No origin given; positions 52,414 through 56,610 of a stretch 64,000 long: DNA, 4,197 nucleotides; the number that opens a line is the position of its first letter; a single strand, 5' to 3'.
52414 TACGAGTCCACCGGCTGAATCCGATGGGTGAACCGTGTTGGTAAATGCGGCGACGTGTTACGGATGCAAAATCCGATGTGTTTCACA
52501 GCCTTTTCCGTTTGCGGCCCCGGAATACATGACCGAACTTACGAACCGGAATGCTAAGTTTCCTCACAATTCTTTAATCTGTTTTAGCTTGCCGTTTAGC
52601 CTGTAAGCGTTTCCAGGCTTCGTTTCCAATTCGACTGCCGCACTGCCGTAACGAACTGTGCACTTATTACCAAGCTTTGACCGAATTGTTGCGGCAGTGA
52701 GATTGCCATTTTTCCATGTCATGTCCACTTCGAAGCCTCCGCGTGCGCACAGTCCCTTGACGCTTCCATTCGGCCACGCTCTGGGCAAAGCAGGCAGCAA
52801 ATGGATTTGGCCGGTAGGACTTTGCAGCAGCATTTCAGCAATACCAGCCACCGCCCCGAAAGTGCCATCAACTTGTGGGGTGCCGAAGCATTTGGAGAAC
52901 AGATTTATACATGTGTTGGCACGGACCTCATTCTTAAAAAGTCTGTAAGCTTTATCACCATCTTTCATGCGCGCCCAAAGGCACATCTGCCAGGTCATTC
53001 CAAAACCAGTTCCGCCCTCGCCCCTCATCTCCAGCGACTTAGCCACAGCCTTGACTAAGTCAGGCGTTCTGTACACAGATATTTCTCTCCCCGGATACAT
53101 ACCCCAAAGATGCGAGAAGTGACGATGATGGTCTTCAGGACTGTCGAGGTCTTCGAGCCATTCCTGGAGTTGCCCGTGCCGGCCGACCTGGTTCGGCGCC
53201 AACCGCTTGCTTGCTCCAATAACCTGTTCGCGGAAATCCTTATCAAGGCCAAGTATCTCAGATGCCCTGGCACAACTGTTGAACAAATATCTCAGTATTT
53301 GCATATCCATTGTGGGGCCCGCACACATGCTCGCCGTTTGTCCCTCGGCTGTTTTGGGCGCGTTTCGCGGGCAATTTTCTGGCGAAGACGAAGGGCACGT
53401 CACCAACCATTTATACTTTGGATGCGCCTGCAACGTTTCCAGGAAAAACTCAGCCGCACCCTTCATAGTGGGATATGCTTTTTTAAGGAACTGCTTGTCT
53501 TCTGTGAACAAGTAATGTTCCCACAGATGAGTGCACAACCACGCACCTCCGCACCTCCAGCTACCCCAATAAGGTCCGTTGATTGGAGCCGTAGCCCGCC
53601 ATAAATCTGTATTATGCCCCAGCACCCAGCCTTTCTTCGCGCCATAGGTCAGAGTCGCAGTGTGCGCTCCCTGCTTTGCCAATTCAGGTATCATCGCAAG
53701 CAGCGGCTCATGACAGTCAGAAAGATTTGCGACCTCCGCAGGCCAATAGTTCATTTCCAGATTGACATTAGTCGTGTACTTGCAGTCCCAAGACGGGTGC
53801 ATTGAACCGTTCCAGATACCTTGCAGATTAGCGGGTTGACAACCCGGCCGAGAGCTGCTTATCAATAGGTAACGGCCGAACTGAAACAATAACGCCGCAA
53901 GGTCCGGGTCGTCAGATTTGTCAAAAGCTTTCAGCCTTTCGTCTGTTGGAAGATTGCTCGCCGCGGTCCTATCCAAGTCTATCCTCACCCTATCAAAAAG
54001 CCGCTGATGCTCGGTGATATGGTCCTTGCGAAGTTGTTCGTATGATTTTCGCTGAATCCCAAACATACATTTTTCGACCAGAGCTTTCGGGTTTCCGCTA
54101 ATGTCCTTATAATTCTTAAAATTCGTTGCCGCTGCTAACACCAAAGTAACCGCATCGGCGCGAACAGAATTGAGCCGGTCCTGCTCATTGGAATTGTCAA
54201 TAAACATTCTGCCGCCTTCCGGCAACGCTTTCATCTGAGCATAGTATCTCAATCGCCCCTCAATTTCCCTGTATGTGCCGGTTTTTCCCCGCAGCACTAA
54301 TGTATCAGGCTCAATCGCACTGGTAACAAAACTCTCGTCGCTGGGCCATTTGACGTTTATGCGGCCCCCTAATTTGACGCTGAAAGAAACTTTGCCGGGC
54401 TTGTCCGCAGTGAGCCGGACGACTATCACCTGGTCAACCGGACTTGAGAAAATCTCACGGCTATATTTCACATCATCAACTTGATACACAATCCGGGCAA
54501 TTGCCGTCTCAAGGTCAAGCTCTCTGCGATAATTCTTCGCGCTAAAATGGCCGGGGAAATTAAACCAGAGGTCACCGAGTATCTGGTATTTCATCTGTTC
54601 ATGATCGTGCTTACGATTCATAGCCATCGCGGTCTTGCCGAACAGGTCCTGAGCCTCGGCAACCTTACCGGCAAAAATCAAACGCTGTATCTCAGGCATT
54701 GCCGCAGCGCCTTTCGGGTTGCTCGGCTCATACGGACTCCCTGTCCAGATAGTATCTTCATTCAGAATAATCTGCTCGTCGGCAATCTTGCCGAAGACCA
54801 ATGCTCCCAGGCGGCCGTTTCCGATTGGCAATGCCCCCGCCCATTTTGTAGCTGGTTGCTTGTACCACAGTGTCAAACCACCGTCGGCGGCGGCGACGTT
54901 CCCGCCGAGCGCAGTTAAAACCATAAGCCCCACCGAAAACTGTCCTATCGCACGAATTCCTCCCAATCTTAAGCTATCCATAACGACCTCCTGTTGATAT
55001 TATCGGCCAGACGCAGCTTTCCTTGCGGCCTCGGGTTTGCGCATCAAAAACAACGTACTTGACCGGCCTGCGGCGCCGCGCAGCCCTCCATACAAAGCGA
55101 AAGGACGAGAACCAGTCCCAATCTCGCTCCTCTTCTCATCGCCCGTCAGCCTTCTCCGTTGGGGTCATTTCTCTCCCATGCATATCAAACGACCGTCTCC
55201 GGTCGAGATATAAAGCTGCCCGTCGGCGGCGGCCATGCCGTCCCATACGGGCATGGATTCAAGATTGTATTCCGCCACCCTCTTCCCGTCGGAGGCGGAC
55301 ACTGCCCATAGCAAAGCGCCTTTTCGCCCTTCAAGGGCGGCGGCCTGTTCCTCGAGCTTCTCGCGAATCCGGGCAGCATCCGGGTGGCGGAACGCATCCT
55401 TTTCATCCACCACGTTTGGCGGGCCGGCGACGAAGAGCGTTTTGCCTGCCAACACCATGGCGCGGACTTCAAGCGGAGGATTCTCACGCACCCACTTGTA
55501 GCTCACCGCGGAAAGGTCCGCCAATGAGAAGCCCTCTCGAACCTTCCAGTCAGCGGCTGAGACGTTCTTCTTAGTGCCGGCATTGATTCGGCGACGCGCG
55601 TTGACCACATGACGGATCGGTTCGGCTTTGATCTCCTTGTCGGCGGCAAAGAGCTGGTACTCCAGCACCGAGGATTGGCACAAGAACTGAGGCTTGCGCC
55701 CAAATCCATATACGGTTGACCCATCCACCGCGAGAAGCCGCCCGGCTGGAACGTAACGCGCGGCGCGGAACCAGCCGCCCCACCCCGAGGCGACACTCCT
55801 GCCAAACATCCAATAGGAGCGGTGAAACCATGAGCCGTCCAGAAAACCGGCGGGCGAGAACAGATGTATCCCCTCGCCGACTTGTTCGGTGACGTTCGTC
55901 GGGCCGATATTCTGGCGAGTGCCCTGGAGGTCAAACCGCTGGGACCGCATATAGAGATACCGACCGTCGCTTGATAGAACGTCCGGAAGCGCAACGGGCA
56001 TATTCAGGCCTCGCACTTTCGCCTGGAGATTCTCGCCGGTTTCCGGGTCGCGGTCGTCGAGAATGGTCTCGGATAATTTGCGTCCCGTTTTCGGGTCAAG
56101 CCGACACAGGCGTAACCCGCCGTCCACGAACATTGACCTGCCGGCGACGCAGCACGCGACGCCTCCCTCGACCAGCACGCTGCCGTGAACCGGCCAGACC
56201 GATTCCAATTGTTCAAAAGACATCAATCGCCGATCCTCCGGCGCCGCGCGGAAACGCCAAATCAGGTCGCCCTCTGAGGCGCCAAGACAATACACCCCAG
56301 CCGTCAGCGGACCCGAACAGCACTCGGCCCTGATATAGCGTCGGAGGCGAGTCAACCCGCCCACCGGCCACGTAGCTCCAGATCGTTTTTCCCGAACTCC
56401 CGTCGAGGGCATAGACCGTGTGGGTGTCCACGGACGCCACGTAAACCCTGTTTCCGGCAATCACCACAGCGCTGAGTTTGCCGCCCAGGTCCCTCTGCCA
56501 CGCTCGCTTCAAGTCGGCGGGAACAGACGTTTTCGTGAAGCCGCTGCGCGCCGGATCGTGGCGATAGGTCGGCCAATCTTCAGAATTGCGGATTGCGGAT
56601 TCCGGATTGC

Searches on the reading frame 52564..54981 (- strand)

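Call 9: search_protein_families(library=pfam, proteins=[window:52564-54981:-], max_evalue=0.001)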
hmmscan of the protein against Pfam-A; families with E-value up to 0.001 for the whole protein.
window:52564-54981:- (805 aa): 3 families
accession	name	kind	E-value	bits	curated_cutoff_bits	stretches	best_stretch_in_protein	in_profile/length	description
PF22124.2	Glyco_hydro_95_cat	-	2.2e-168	560.9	27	1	313-718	1-408/408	Glycosyl hydrolase family 95 catalytic domain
PF14498.12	Glyco_hyd_65N_2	-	3.1e-64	217.6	27.7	1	38-290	1-233/234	Glycosyl hydrolase family 65, N-terminal domain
PF21307.2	Glyco_hydro_95_C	-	4.2e-26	91.7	27.6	1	720-787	1-67/94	Glycoside hydrolase family 95, C-terminal domain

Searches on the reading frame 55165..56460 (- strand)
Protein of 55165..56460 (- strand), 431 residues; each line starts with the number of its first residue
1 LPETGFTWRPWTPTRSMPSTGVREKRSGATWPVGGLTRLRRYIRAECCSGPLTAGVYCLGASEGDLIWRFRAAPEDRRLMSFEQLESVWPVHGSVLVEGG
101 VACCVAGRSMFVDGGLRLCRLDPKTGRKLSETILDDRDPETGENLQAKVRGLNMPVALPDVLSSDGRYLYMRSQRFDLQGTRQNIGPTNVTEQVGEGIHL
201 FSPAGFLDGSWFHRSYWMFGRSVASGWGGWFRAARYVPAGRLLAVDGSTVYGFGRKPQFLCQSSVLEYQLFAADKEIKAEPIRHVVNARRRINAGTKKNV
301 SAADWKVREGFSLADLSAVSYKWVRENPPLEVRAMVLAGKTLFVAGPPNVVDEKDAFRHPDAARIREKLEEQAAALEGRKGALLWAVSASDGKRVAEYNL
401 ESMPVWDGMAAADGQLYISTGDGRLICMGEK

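Call 9: search_protein_families(library=pfam, proteins=[window:55165-56460:-], max_evalue=0.001)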
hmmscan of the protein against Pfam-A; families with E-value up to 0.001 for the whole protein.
window:55165-56460:- (431 aa): 1 family
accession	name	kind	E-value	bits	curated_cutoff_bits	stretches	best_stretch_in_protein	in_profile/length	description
PF13360.13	PQQ_2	-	5.5e-06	26.6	27.6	0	54-129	43-96/233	Outer membrane protein assembly factor BamB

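Call 15: search_protein_families(library=ncbifam, proteins=[window:55165-56460:-], max_evalue=0.00001)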
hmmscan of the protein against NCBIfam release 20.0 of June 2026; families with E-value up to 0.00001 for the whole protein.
window:55165-56460:- (431 aa): 0 families
